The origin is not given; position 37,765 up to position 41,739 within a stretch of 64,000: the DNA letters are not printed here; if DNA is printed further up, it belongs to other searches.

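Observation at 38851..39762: Intein splits the Exo II motif of the family A DNA polymerase; both inteins in the window lack the penultimate His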

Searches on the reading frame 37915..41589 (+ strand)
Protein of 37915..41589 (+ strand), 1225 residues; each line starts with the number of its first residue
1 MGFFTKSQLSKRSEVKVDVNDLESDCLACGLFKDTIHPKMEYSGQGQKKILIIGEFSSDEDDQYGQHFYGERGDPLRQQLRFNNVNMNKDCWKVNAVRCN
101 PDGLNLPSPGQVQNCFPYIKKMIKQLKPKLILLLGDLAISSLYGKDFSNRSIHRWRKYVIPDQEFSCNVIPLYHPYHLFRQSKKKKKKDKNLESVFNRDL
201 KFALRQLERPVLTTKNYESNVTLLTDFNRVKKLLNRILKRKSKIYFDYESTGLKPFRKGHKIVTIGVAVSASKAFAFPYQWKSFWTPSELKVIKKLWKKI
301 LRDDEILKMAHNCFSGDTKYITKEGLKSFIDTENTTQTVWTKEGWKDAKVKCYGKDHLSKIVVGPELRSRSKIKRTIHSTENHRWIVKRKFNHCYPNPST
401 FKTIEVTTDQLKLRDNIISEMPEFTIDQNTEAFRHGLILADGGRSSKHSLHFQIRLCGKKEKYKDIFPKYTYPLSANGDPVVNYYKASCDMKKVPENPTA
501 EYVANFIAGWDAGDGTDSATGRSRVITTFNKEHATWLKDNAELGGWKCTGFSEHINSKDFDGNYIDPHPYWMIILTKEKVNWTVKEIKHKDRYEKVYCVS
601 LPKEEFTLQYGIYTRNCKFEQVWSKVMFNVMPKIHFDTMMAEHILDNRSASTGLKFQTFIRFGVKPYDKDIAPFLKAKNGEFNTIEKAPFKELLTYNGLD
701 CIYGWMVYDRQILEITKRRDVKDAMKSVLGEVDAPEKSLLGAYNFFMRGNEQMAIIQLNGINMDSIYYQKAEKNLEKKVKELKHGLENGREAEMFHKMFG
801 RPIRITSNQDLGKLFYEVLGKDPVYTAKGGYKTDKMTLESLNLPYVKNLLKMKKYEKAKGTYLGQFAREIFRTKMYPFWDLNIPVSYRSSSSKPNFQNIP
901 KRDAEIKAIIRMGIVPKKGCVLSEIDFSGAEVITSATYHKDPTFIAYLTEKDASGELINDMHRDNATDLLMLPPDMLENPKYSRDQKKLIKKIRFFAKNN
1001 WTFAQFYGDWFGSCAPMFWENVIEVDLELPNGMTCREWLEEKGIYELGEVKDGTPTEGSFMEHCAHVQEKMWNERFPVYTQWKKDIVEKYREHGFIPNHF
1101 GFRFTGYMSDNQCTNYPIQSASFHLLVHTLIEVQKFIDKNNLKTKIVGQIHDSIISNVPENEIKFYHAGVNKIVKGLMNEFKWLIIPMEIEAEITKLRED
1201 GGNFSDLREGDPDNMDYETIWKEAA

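Call 3: search_protein_families(library=pfam, proteins=[window:37915-41589:+], max_evalue=0.1)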
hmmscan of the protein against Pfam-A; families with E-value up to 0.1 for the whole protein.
window:37915-41589:+ (1225 aa): 6 families
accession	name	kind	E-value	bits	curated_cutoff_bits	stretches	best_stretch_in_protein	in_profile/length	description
PF00476.26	DNA_pol_A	-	2.2e-36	126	34.3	2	775-989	4-212/381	DNA polymerase family A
PF03167.25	UDG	-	2.3e-18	67.1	24.3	1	45-192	5-132/141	Uracil DNA glycosylase superfamily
PF01612.26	DNA_pol_A_exo1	-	0.00057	20.2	23.6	1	231-332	11-105/173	3'-5' exonuclease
PF14890.11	Intein_splicing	-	0.0011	19.2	35.8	1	376-605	60-144/155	Intein splicing domain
PF18175.6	HU-CCDC81_bac_2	-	0.072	13.4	35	0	765-794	12-41/70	CCDC81-like prokaryotic HU domain 2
PF13482.12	RNase_H_2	-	0.094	13.1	22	0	244-283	1-38/165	RNase_H superfamily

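Call 4: search_protein_families(library=ncbifam, proteins=[window:37915-41589:+], max_evalue=0.1)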
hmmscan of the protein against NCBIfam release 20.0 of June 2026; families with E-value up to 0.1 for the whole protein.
window:37915-41589:+ (1225 aa): 9 families
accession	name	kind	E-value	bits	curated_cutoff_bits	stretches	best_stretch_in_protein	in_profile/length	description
NF004397.1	PRK05755.1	equivalog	7.9e-35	120.6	720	3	614-975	379-708/889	DNA polymerase I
TIGR00593.1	pola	equivalog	1.9e-30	106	600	2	576-971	363-705/890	DNA polymerase I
NF011539.0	PRK14975.1-3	equivalog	6.7e-21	74.2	640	2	748-952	234-434/628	bifunctional 3'-5' exonuclease/DNA polymerase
TIGR00758.1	UDG_fam4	subfamily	7e-21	74.7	125.3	1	26-195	1-167/173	uracil-DNA glycosylase, family 4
NF011540.0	PRK14975.1-4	equivalog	5.5e-20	71.4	601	2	608-952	68-381/576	bifunctional 3'-5' exonuclease/DNA polymerase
NF040953.1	Arch_udg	equivalog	2.5e-19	69.5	250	1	24-194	9-181/184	type-4 uracil-DNA glycosylase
TIGR03914.1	UDG_fam_dom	hypoth_equivalog_domain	1.7e-13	50.8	189.95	1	18-202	47-230/231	UdgX family uracil-DNA binding protein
NF038380.1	phage_DpoZ_1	exception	2.7e-12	45.9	500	1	755-950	192-396/607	aminoadenine-incorporating DNA polymerase DpoZ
NF011541.0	PRK14975.2-1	equivalog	2.3e-07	29.5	871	1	852-948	325-423/645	bifunctional 3'-5' exonuclease/DNA polymerase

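Call 5: search_dna_similar(query=window:37915-41589:+, collection=phages, mode=protein, max_rows=40)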
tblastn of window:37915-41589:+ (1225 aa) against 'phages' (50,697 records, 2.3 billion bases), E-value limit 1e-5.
Records with a match: 589; places in all: 589; records where one place covers at least 80% of the query: 0.
Best place of each record, by identity: <60% 589.
By first word of the organism name: Vibrio 342; Salmonella 84; Escherichia 66; Bacillus 43; Bacteriophage 20; Phage 8; Klebsiella 3; Shigella 2; Serratia 2; Pectobacterium 2; and 11 more.
By host as written in the record: - 333; Escherichia coli 26; Salmonella enterica 16; Vibrio parahaemolyticus 15; Salmonella sp. 11; Vibrio crassostreae 9; Salmonella enterica subsp. enterica serovar Enteritidis 8; Bacillus subtilis BEST7003 8; and 89 more.
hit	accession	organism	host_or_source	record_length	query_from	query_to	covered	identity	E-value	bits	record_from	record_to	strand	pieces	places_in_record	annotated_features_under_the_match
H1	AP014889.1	Vibrio phage VCPH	Vibrio harveyi AB 490822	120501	589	1166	47%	23.2%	1e-13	82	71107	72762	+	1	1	DNA polymerase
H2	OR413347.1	Salmonella phage EH7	Salmonella enterica subsp. enterica ...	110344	637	1187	45%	23.8%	2e-7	62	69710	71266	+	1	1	DNA polymerase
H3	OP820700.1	Aeromonas phage vB_AdhS_TS3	Aeromonas dhakensis AM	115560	616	1203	48%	22.1%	1e-9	69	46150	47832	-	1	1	DNA polymerase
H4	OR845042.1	Salmonella phage S.Ent 1-35-3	Salmonella enterica subsp. enterica ...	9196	637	1166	43%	24.3%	2e-7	62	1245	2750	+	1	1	record has no annotation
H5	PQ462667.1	Escherichia phage HMD-P3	Escherichia coli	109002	637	1166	43%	24.3%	3e-7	61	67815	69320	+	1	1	DNA polymerase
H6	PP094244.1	Salmonella phage vB_SalS-SIA3lw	Salmonella enterica subsp. enterica ...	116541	637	1166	43%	24.2%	6e-7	60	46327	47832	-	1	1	DNA-directed DNA polymerase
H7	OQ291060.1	Salmonella phage Kenya-K43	Salmonella enterica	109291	637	1166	43%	24.0%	3e-7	61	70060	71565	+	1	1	record has no annotation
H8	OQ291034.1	Salmonella phage Kenya-K37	Salmonella enterica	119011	637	1166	43%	24.0%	3e-7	61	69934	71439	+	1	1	DNA polymerase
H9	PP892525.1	Escherichia phage vB_EcoS_I14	Escherichia coli O157:H7 ATCC 43888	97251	637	1166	43%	24.0%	4e-7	61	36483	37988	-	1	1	DNA polymerase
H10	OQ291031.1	Salmonella phage Kenya-K18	Salmonella enterica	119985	637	1166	43%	24.0%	4e-7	61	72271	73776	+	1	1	DNA polymerase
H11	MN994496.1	Phage NBEco002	-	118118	637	1166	43%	24.0%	4e-7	61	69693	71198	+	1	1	DNA polymerase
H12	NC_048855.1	Phage NBEco002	-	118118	637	1166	43%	24.0%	4e-7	61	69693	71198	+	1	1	DNA polymerase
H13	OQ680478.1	Salmonella phage phA11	Salmonella enterica subsp. enterica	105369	637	1166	43%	24.0%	4e-7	61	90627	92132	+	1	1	DNA polymerase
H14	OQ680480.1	Salmonella phage phC11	Salmonella enterica subsp. enterica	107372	637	1166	43%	24.0%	4e-7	61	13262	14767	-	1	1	DNA polymerase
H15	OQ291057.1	Salmonella phage Kenya-K34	Salmonella enterica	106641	637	1166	43%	24.0%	4e-7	61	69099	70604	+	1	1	record has no annotation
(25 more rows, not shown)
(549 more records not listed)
